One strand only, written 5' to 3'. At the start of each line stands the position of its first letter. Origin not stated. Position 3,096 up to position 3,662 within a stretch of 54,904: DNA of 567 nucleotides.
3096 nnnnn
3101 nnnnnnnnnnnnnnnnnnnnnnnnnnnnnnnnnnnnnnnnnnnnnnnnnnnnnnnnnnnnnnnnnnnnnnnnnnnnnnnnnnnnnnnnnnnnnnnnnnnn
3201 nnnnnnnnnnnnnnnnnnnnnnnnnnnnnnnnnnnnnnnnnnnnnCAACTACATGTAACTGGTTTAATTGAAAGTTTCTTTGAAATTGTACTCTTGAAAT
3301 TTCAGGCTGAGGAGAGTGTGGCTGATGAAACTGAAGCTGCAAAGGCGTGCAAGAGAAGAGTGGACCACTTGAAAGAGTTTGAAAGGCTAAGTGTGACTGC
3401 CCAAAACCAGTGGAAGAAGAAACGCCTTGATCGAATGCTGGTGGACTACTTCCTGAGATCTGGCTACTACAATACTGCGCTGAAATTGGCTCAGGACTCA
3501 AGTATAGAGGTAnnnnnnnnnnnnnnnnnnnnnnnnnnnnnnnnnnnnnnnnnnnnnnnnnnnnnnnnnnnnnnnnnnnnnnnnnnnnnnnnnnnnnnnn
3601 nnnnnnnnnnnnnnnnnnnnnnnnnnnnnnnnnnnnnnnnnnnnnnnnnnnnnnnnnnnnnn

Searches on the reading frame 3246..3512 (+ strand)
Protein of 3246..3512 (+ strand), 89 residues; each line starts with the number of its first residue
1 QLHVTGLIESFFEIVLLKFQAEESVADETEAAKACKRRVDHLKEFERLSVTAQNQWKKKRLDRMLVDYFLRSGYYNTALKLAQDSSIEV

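Call 37: search_protein_families(library=pfam, proteins=[window:3246-3512:+], max_evalue=0.01)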
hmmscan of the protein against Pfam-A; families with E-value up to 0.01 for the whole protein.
window:3246-3512:+ (89 aa): 2 families
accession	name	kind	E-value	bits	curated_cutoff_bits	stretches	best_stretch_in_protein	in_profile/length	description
PF08513.17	LisH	-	0.0017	18.7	21.6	1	60-85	2-27/27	LisH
PF14138.11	COX16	-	0.0071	17.1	27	1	27-64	39-77/79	Cytochrome c oxidase assembly protein COX16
